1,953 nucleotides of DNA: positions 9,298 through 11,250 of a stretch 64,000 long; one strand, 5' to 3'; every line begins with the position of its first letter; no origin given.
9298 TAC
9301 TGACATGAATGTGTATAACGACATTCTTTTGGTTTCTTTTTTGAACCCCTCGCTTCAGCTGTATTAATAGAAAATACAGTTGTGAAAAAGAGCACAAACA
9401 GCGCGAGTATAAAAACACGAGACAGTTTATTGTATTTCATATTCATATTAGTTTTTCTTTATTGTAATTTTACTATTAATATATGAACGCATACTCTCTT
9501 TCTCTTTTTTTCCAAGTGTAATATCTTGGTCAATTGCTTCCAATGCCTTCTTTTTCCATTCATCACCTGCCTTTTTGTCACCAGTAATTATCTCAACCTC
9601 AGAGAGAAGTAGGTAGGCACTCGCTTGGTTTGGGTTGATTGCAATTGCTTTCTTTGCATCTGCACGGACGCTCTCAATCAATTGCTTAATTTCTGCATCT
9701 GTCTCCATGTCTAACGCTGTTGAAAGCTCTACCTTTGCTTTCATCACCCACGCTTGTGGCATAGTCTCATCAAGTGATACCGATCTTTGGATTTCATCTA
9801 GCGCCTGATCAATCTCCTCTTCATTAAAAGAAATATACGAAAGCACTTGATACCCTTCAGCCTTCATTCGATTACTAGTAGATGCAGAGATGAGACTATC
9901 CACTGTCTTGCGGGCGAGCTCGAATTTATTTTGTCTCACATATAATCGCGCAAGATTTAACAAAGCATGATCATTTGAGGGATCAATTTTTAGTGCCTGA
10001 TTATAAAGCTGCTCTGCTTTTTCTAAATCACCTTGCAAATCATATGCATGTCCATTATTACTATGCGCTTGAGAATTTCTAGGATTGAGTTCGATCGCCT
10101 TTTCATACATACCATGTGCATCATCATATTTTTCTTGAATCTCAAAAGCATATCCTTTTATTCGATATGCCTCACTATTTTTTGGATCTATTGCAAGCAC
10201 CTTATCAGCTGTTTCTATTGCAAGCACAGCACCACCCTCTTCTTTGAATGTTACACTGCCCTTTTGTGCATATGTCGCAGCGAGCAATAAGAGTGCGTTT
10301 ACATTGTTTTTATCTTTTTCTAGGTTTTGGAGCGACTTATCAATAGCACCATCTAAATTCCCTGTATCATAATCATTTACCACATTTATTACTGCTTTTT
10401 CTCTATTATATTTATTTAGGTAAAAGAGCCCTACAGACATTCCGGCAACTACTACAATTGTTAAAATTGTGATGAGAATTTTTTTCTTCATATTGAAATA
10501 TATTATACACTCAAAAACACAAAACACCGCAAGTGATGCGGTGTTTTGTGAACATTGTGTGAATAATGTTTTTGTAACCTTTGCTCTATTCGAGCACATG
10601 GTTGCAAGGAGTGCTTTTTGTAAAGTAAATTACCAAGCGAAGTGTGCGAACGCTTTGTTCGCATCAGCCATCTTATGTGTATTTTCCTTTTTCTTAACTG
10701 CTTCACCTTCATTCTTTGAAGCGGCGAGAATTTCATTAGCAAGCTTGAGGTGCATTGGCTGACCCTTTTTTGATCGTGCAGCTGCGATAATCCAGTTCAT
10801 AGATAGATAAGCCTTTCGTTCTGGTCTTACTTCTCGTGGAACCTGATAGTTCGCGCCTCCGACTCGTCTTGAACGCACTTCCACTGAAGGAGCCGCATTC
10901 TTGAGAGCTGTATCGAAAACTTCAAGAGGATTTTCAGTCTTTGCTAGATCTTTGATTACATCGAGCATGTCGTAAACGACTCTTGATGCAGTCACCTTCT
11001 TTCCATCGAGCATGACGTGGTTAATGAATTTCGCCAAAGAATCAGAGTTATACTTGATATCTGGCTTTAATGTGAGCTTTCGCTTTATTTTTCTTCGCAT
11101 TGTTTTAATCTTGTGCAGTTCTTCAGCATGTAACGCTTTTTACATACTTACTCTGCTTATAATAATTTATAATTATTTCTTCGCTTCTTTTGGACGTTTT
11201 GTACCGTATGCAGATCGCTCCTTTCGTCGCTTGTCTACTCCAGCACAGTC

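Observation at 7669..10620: Two-gene cassette (Cys-rich secreted PKD-like protein plus TPR protein) inserted between rpsG and fusA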

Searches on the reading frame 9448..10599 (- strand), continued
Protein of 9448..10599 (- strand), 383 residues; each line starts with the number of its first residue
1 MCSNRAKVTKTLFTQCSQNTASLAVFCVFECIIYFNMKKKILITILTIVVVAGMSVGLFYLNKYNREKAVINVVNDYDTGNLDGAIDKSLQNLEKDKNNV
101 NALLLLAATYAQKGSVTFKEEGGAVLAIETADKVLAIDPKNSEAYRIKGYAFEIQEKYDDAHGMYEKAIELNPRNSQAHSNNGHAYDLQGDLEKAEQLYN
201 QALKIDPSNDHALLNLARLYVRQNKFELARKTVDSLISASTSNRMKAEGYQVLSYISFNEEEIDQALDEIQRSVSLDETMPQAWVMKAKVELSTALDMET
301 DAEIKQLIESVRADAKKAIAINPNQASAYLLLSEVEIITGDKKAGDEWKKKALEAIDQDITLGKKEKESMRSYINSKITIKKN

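Call 52: find_encoding_contigs(protein=P0212, flank=5000, max_places=1)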
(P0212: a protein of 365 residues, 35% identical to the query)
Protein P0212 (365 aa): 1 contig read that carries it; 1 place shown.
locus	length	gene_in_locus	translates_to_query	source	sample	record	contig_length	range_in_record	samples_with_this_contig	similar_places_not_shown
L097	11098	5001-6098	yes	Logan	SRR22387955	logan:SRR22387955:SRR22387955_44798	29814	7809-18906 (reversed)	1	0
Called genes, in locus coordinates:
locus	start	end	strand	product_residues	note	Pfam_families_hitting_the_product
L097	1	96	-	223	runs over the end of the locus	PF14360:PAP2_C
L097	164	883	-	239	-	PF08713:DNA_alkylation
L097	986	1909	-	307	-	-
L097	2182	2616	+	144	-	PF09685:MamF_MmsF (weak)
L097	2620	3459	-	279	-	PF01479:S4, PF00849:PseudoU_synth_2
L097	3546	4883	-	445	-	PF00890:FAD_binding_2 (weak), PF01134:GIDA (faint), PF01266:DAO (weak), PF03486:HI0933_like, PF07992:Pyr_redox_2 (faint), PF12831:FAD_oxidored, PF22780:HI0933_like_1st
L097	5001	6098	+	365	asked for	PF25064:ARM_TT21_5th (faint), PF23914:TPR_CcmH_CycH (faint), PF13414:TPR_11 (weak), PF00515:TPR_1, PF13181:TPR_8 (weak), PF13414:TPR_11, PF13432:TPR_16 (weak), PF14559:TPR_19 (weak), +11 more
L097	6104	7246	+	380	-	-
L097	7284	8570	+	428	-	PF01566:Nramp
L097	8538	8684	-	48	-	-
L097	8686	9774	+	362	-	PF12569:NatA_aux_su (weak), PF13424:TPR_12 (faint), PF13371:TPR_9 (faint), PF00515:TPR_1 (faint), PF07719:TPR_2 (faint), PF13181:TPR_8 (faint), PF13431:TPR_17 (faint), PF13432:TPR_16 (faint), +1 more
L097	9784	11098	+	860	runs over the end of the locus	-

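Call 53: find_encoding_contigs(protein=P0214, flank=5000, max_places=1)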
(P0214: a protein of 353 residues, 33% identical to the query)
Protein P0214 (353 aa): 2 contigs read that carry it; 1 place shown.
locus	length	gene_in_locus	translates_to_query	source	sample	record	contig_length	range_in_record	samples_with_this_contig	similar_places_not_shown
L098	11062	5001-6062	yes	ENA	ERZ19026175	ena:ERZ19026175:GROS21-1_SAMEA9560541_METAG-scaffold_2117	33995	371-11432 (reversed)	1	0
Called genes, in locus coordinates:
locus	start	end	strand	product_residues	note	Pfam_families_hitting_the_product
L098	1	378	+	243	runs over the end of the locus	PF01409:tRNA-synt_2d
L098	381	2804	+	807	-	PF03483:B3_4, PF00877:NLPC_P60, PF03484:B5, PF17759:tRNA_synthFbeta, PF03147:FDX-ACB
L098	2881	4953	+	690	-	PF02518:HATPase_c, PF00204:DNA_gyraseB, PF01751:Toprim, PF00986:DNA_gyraseB_C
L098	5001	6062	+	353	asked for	PF12569:NatA_aux_su (faint), PF13174:TPR_6 (faint), PF13432:TPR_16 (faint), PF25063:ARM_TT21_C (faint), PF07719:TPR_2 (faint), PF00515:TPR_1 (weak), PF13414:TPR_11, PF00515:TPR_1 (weak), +8 more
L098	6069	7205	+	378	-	-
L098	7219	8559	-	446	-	-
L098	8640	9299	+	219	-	PF04203:Sortase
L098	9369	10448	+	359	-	-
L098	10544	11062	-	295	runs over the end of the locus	?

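Call 72: predict_structure(alignment_id=A4)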
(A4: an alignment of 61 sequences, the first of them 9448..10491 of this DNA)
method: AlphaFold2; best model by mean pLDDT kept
length: 347 residues; sequences in the alignment: 61
mean_pLDDT: 95.3   pTM: 0.87
mean pLDDT of the five models: 95.3, 95.2, 92.1, 91.8, 90.4
residues with pLDDT >= 90: 306; 70-90: 39; 50-70: 2; < 50: 0
segments of 3 or more residues with pLDDT < 50: none
pLDDT, mean of each block of 10 residues (from residue 1): 87 91 84 90 93 96 97 95 92 98 98 97 98 98 98 97 98 98 98 98 94 98 98 98 97 96 95 98 97 98 95 98 92 95 76
secondary structure, 60 per line:
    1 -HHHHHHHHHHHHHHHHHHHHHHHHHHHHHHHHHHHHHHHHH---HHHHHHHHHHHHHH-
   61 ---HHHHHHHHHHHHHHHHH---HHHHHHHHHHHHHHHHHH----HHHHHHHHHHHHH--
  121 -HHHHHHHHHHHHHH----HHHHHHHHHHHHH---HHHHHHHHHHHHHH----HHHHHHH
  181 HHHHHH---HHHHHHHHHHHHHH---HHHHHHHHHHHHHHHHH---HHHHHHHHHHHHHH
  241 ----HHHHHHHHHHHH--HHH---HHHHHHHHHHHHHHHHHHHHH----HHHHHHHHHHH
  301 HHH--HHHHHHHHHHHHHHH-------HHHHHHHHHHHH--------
elements in order: H2-42 H46-59 H64-80 H84-101 H106-118 H122-135 H140-152 H156-169 H174-186 H190-203 H207-223 H227-240 H245-256 H265-285 H290-303 H306-320 H328-339
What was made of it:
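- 9448..10491 (-): TPR gene, 347 aa. It encodes an N-terminal KKK plus a transmembrane helix, then about 8 TPR hairpins that are predicted to lie outside the cytoplasm. AlphaFold2 with 61 sequences gives pLDDT 95.3, a long helix at 2-42 and 16 further helices (call 72).
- On TPR repeat proteins (Pfam TPR_1, TPR_2, TPR_11, TPR_17, TPR_19): The AlphaFold2 model has pLDDT 95 and 17 helices (call 72).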

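Call 74: fold_search(model_id=the predicted structure, library=pdb)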
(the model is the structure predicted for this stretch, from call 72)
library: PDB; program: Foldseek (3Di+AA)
matches with E <= 10: 1638; with E <= 0.001: 515
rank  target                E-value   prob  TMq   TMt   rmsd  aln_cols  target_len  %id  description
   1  9qhb                  3.6e-14  1.00  0.46  0.56   8.2       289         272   27  Crystal structure of 16-repeat CTPR protein with eliminated coordination sites (released 2025-10-22)
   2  8chy                  5.3e-14  1.00  0.40  0.48   9.7       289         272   27  Crystal structure of an 8-repeat consensus TPR superhelix with Zinc. (released 2024-02-21)
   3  6eou                  7.9e-12  1.00  0.43  0.43   9.4       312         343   23  O-GlcNAc transferase TPR domain with the intellectual disability associated mutation L254F (released 2018-05-09)
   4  1w3b_B                9.3e-12  1.00  0.43  0.41   8.2       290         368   20  The superhelical TPR domain of O-linked GlcNAc transferase reveals structural similarities to importin alpha. (released 2004-09-09)
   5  9qhc_A                1.2e-11  1.00  0.46  0.55   7.2       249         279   28  Crystal structure of 8-repeat CTPR protein with eliminated coordination sites (released 2025-10-22)
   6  1w3b_A                1.5e-11  1.00  0.44  0.40   8.6       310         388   19  The superhelical TPR domain of O-linked GlcNAc transferase reveals structural similarities to importin alpha. (released 2004-09-09)
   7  9qhc_B                1.6e-11  1.00  0.45  0.55  10.7       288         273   27  Crystal structure of 8-repeat CTPR protein with eliminated coordination sites (released 2025-10-22)
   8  7y4i_A                2.8e-11  1.00  0.37  0.16  16.7       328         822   20  Crystal structure of SPINDLY in complex with GDP (released 2022-12-07)
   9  8dtg_B                4.0e-11  1.00  0.40  0.20  17.3       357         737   19  Cryo-EM structure of Arabidopsis SPY alternative conformation 1 (released 2023-03-08)
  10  7y4i_B                5.2e-11  1.00  0.37  0.16  16.7       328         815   20  Crystal structure of SPINDLY in complex with GDP (released 2022-12-07)
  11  8dth_A                1.2e-10  1.00  0.37  0.18  16.3       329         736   20  Cryo-EM structure of Arabidopsis SPY alternative conformation 2 (released 2023-03-08)
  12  8dtf_A                1.2e-10  1.00  0.35  0.16  17.6       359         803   19  Cryo-EM structure of the full length Arabidopsis SPY with complete TPRs (released 2023-03-08)
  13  7yea_A                2.3e-10  1.00  0.55  0.21   8.2       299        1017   20  Human O-GlcNAc transferase Dimer (released 2023-07-12)
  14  8dth_B                2.8e-10  1.00  0.42  0.23  10.8       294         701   19  Cryo-EM structure of Arabidopsis SPY alternative conformation 2 (released 2023-03-08)
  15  3hym_B                7.6e-10  1.00  0.65  0.73   4.8       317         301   14  Insights into Anaphase Promoting Complex TPR subdomain assembly from a CDC26-APC6 structure (released 2009-08-11)
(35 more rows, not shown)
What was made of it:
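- Closest known: Peptide- and tail-binding TPR superhelices. Same: These are the closest solved folds to the TPR model, with Foldseek E from 1e-8 to 1e-14 and TM-score up to 0.68 (call 74).
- Its nearest solved folds are peptide-binding TPR superhelices: OGT, APC6 and Tom70/71 (calls 72, 74).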

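Call 83: list_cluster_members(proteins=[L092:2270-5008:+, L096:2222-4456:-, L089:3099-3716:-, L090:3465-4082:-, L093:8385-9311:-, L094:4642-5925:-, L095:2791-4074:-, L097:3549-4883:-, L098:2881-4950:+, L014:10615-12750:+])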
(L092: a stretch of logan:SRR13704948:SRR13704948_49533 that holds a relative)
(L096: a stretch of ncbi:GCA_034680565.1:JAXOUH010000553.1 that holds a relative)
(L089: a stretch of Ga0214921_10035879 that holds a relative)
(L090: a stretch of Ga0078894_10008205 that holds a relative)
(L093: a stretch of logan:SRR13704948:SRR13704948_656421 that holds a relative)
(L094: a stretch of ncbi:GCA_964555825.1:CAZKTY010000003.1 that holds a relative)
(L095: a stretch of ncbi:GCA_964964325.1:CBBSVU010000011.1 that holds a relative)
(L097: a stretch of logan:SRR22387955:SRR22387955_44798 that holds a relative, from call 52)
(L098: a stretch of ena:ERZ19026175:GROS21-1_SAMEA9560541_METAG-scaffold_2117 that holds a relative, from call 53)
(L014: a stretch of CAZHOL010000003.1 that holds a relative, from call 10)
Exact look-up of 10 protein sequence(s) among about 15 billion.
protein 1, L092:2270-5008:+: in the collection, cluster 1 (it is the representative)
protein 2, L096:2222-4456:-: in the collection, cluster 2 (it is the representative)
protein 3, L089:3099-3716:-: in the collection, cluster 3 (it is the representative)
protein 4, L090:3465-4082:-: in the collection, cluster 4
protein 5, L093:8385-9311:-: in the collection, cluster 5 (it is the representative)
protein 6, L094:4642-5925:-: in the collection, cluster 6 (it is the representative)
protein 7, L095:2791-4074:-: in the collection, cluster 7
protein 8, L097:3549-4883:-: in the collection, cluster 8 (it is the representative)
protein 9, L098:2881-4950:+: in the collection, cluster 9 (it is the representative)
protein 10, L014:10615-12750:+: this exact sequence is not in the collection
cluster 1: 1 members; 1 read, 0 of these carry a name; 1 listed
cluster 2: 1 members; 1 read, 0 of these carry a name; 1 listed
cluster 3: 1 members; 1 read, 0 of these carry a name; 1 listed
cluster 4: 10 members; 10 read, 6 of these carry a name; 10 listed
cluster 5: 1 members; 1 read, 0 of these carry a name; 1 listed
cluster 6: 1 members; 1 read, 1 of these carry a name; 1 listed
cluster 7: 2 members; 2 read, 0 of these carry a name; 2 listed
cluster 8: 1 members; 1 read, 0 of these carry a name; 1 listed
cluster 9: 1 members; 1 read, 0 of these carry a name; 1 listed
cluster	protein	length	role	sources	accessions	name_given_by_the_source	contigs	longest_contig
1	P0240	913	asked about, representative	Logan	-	-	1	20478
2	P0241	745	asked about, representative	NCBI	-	-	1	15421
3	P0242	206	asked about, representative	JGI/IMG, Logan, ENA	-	-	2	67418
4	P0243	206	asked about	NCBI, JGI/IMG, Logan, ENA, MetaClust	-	uridine kinase | \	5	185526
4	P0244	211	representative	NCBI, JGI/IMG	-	uridine kinase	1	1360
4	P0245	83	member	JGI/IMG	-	uridine kinase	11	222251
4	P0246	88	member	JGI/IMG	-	uridine kinase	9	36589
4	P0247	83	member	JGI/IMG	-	uridine kinase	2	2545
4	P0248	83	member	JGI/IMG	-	uridine kinase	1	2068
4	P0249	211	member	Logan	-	-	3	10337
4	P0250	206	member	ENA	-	-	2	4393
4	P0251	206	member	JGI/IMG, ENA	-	-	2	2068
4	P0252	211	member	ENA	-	-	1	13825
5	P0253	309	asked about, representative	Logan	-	-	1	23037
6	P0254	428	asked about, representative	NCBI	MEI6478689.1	MAG: phosphopyruvate hydratase [bacterium]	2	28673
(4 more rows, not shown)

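Call 88: search_protein_families(library=phrogs, proteins=[window:9448-10491:-], max_evalue=0.01)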
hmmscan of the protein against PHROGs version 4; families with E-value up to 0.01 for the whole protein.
window:9448-10491:- (347 aa): 6 families
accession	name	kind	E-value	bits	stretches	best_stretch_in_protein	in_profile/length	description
phrog_7590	-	unknown function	7.7e-20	72.6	2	153-309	68-210/234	-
phrog_24039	-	unknown function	6.1e-08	32.5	1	90-204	568-682/780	-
phrog_20642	-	unknown function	2.5e-06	28.2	1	103-145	231-273/280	-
phrog_22370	-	unknown function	4.7e-06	27.3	1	10-209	7-200/223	-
phrog_22932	-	unknown function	0.0005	19.6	0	148-195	572-619/646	-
phrog_26187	-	unknown function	0.0017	17.3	0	55-204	152-306/1016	-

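Call 89: search_protein_families(library=padloc, proteins=[window:9448-10491:-], max_evalue=0.01)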
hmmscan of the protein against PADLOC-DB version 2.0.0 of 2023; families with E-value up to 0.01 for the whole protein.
window:9448-10491:- (347 aa): 1 family
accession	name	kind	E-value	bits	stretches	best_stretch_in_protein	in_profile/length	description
PDLC04781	PDC-M71B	-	1.1e-05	22.4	1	129-196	139-206/515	-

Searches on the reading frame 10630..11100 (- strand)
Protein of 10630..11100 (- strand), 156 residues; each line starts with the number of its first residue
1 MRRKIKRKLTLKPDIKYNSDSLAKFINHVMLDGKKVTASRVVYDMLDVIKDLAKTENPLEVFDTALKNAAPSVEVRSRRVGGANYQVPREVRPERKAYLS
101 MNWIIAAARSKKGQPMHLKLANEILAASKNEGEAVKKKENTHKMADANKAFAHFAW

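Call 3: search_protein_families(library=pfam, proteins=[window:10630-11100:-], max_evalue=1)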
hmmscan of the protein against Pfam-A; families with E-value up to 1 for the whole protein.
window:10630-11100:- (156 aa): 1 family
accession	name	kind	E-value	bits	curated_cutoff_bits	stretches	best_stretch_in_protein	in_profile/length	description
PF00177.27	Ribosomal_S7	-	2.1e-55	186.8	24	1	1-149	1-148/148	Ribosomal protein S7p/S5e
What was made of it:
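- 10630..11100 (-): rpsG (ribosomal protein S7), the upstream neighbour. Pfam Ribosomal_S7 at E=2e-55 (call 3).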

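Call 10: find_related_loci(query=window:10630-11100:-, collection=genome_contigs, flank=10000)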
Query window:10630-11100:- (156 aa) in genome_contigs; peptide patterns used: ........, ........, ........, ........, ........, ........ (x = any residue, [..] = any of these).
251 stretches matched a pattern; 177 encode a relative of the query (tblastn E <= 1e-3); the best 80 are kept; 80 distinct loci.
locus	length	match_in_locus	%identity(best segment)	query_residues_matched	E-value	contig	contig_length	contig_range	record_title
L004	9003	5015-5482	86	1-156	1e-88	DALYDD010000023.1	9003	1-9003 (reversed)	MAG TPA_asm: Candidatus Paceibacterota bacterium isolate CTOTU14218 NODE_1971_length_9003_cov_4.106057, whole genome sho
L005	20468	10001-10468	84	1-156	9e-87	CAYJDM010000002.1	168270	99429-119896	MAG TPA_asm: uncultured Candidatus Saccharibacteria bacterium isolate ERP123247_co1_51 genome assembly, contig: NODE_36_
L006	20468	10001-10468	83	1-156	3e-86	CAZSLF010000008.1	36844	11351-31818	MAG TPA_asm: uncultured Candidatus Saccharibacteria bacterium isolate SRP286056_co1_598 genome assembly, contig: NODE_11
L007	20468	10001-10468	78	1-156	8e-82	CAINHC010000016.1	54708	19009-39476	uncultured bacterium isolate AM-lipid-01-D7_bin-0575 genome assembly, contig: bin-0575:16/52, whole genome shotgun seque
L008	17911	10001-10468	77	1-156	2e-81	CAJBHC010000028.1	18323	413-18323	uncultured bacterium isolate Loc090907-5m_bin-188 genome assembly, contig: bin-188:28/99, whole genome shotgun sequence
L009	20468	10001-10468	77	1-156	2e-81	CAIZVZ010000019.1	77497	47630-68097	uncultured bacterium isolate Loc080925-6m_bin-1435 genome assembly, contig: bin-1435:19/21, whole genome shotgun sequenc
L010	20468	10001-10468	81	1-156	3e-81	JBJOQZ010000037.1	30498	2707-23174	MAG: Candidatus Parcubacteria bacterium isolate yakimariver_2019_sw_WHONDRS-S19S_0060_B_bin.61 scaffold_152922, whole ge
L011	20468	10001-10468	76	1-156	1e-80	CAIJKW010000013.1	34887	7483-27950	uncultured bacterium isolate MJ-time_bin-4611 genome assembly, contig: bin-4611:13/57, whole genome shotgun sequence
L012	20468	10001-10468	74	1-156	1e-79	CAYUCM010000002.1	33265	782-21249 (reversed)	MAG TPA_asm: uncultured Candidatus Saccharibacteria bacterium isolate SRP286056_co1_704 genome assembly, contig: NODE_14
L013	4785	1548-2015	75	1-156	8e-78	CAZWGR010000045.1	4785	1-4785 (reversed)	MAG TPA_asm: uncultured Candidatus Saccharibacteria bacterium isolate SRP285395_co1_403 genome assembly, contig: NODE_33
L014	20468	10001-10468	74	1-156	2e-77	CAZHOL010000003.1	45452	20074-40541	MAG TPA_asm: uncultured Candidatus Saccharibacteria bacterium isolate SRP219642_co5_128 genome assembly, contig: NODE_10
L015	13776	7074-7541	73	1-156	6e-77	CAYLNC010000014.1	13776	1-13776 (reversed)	MAG TPA_asm: uncultured Candidatus Saccharibacteria bacterium isolate SRP135725_co1_425 genome assembly, contig: NODE_60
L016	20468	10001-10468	74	1-156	1e-76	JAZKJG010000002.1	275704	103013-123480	MAG: Patescibacteria group bacterium isolate ADI_DC_SW_02_SPN_11032020-bin093_1 DCSW02SPN_B093_1_000000000002, whole gen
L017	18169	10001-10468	73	1-156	6e-76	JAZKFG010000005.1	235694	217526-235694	MAG: Patescibacteria group bacterium isolate DC_HB_02_SPN181219-bin067_1 DCHB02SPN_B067_1_000000000005, whole genome sho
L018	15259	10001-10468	72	1-156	1e-75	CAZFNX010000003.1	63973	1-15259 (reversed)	MAG TPA_asm: uncultured Candidatus Saccharibacteria bacterium isolate SRP135725_co1_644 genome assembly, contig: NODE_32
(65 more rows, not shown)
